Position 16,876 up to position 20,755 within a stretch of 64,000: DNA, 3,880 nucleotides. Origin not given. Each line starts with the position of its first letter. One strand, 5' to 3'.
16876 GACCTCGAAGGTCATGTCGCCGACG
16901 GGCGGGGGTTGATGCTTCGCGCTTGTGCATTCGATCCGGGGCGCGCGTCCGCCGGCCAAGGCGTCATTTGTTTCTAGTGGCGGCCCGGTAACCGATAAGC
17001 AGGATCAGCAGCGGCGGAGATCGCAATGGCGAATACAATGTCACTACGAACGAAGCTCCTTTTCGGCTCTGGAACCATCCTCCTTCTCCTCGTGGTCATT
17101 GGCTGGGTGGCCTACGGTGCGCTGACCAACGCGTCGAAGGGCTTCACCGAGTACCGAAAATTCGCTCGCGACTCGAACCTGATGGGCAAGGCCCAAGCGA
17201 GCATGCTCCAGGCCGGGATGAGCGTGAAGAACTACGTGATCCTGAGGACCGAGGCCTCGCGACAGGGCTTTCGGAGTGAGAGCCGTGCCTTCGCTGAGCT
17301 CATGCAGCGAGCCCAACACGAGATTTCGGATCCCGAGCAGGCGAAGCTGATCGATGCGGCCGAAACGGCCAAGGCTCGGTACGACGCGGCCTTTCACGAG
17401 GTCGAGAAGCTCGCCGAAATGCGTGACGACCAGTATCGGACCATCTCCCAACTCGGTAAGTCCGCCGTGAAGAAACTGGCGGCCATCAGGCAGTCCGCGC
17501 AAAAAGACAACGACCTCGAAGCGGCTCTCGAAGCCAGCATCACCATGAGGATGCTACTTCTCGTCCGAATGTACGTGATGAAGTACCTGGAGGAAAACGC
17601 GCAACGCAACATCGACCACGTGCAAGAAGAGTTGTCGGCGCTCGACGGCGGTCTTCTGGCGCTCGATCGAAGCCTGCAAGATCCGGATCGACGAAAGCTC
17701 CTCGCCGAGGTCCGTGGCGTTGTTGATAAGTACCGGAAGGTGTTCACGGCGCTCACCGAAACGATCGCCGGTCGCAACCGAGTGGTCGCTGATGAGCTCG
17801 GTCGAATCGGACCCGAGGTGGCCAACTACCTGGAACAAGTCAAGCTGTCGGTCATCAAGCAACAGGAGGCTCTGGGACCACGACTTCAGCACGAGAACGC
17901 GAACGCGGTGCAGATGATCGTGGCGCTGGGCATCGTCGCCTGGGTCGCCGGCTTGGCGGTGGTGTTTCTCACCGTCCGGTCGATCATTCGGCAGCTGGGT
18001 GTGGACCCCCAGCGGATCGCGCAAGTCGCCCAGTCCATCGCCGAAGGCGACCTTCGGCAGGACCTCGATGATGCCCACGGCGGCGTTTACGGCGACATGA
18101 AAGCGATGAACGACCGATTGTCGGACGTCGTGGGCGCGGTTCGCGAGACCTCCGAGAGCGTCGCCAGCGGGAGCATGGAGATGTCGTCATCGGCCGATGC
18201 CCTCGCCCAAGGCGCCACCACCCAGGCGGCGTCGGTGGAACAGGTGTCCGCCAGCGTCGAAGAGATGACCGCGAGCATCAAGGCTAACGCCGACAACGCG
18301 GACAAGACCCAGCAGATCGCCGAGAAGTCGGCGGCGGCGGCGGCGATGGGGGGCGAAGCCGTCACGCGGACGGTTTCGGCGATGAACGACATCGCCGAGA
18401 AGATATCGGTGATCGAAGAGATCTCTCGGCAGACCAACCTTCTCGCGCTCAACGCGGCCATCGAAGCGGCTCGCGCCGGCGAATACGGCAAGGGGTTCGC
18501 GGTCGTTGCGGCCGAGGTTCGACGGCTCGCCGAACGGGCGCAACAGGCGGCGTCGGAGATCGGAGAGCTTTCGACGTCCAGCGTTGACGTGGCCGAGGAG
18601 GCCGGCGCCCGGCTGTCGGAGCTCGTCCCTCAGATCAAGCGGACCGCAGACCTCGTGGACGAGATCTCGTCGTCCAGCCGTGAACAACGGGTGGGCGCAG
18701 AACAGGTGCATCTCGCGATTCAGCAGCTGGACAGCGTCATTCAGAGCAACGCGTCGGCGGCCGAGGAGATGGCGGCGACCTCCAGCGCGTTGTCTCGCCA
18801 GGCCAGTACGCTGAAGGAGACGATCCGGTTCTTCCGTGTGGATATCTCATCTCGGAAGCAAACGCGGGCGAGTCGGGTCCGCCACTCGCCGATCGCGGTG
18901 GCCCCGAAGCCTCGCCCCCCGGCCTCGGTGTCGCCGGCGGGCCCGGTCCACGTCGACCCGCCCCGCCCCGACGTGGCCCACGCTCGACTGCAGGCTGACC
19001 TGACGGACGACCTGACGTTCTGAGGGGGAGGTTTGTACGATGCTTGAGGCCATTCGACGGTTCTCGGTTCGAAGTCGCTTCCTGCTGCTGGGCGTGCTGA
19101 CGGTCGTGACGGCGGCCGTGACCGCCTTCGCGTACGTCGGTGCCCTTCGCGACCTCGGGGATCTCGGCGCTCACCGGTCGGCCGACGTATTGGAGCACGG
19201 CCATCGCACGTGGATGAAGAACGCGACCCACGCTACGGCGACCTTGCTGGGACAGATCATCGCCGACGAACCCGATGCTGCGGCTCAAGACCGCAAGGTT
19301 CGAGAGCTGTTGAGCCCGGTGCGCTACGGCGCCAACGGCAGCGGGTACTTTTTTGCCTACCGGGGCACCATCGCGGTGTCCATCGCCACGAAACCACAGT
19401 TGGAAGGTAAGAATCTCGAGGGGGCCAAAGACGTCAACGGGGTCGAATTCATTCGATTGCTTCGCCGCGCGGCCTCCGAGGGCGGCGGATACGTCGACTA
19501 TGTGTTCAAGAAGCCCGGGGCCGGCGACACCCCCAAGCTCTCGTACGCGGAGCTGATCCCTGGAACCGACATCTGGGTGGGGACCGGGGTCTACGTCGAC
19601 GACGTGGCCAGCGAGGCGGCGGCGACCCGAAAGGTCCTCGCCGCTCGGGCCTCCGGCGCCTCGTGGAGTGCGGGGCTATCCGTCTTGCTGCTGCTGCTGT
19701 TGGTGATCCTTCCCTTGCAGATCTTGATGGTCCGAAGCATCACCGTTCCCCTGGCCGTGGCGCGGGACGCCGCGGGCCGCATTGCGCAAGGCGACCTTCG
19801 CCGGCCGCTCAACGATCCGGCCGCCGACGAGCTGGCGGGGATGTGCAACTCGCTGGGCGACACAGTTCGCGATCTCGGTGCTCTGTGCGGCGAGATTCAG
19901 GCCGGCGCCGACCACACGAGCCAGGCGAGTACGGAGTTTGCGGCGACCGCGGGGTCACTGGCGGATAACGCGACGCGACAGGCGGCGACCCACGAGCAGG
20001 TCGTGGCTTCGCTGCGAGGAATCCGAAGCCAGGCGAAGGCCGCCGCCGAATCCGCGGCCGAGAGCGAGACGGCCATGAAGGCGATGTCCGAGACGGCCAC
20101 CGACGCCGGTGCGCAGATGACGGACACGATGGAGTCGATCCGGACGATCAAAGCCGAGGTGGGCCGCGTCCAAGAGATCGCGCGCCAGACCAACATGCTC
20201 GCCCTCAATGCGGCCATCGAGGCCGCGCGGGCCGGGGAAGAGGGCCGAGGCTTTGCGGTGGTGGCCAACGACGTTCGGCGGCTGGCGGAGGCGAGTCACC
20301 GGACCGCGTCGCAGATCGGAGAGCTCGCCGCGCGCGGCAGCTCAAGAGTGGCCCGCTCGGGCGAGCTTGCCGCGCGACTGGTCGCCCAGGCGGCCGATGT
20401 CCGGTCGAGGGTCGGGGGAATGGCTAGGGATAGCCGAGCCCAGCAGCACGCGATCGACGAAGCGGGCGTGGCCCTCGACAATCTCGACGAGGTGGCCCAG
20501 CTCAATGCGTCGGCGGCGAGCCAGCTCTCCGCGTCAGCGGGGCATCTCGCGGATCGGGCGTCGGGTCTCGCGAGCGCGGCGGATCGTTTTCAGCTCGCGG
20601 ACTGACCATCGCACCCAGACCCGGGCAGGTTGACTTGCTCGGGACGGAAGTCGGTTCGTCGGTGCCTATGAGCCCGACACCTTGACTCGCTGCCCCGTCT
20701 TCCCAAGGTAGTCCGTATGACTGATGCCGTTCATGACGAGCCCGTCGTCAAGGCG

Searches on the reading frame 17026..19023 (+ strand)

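Call 43: search_protein_families(library=ncbifam, proteins=[window:17026-19023:+], max_evalue=0.001)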
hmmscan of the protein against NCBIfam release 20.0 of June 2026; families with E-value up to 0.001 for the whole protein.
window:17026-19023:+ (665 aa): 8 families
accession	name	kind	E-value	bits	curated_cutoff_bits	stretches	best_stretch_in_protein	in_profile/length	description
NF047851.1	MCPCitTducer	equivalog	1.8e-65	222.1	900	1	290-631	183-543/553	methyl-accepting chemotaxis citrate transducer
NF011615.0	PRK15041.1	equivalog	1.1e-59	202.6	947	1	294-628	188-540/554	methyl-accepting chemotaxis protein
NF041847.1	transduc_aer2_vibrio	equivalog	2.6e-59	201.2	1200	1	330-611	461-760/804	aerotaxis transducer Aer2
NF011622.0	PRK15048.1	equivalog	1.6e-57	195.9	900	1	229-619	120-529/553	methyl-accepting chemotaxis protein II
NF007309.0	PRK09793.1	equivalog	5.5e-51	174.1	903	1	290-623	184-531/533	methyl-accepting chemotaxis protein IV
NF050802.1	AspChtxCcaA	equivalog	4.1e-33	114.7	1300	1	255-512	387-628/700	aspartate chemotaxis receptor CcaA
NF058645.1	MCPCtpMPsAe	equivalog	3.5e-22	78.9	900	1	270-514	183-446/558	methyl-accepting chemotaxis protein CtpM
TIGR02168.1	SMC_prok_B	equivalog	0.00074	17.3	567.35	1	362-602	709-953/1181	chromosome segregation protein SMC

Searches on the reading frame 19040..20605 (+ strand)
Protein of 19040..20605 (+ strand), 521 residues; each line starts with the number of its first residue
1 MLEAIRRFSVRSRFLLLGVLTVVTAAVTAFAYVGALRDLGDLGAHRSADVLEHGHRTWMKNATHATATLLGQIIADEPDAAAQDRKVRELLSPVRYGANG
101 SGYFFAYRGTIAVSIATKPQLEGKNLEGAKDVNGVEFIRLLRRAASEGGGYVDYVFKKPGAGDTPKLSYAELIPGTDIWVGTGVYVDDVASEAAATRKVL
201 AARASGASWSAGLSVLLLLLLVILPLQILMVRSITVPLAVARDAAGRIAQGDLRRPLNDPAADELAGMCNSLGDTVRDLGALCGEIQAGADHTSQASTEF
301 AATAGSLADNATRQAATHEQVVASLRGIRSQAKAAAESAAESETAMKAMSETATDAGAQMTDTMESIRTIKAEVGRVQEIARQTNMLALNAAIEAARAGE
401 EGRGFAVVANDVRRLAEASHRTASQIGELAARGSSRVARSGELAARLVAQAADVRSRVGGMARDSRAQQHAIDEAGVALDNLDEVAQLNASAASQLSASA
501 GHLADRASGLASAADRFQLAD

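Call 43: search_protein_families(library=ncbifam, proteins=[window:19040-20605:+], max_evalue=0.001)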
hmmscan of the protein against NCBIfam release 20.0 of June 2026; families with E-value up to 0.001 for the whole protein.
window:19040-20605:+ (521 aa): 9 families
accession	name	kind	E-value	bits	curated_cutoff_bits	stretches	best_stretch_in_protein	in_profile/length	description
NF058645.1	MCPCtpMPsAe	equivalog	1.6e-46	159.2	900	1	9-496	2-500/558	methyl-accepting chemotaxis protein CtpM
NF011615.0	PRK15041.1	equivalog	5.9e-35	121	947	1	213-519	197-517/554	methyl-accepting chemotaxis protein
NF041847.1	transduc_aer2_vibrio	equivalog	1.2e-33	116.4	1200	1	233-513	454-748/804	aerotaxis transducer Aer2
NF011622.0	PRK15048.1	equivalog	2.4e-30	106.2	900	1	208-520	191-516/553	methyl-accepting chemotaxis protein II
NF047851.1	MCPCitTducer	equivalog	1.8e-29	103.2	900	1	213-519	195-516/553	methyl-accepting chemotaxis citrate transducer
NF007309.0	PRK09793.1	equivalog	2.6e-29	102.6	903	1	230-519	210-513/533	methyl-accepting chemotaxis protein IV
NF052443.1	SensHisKinMctS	equivalog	5.2e-19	67.9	700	1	12-204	5-199/457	two-component system sensor histidine kinase MctS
NF050802.1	AspChtxCcaA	equivalog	2.6e-18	65.7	1300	1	312-426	514-628/700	aspartate chemotaxis receptor CcaA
NF040691.1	MtrAB_MtrB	equivalog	0.00012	21.3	450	1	216-275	193-253/507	MtrAB system histidine kinase MtrB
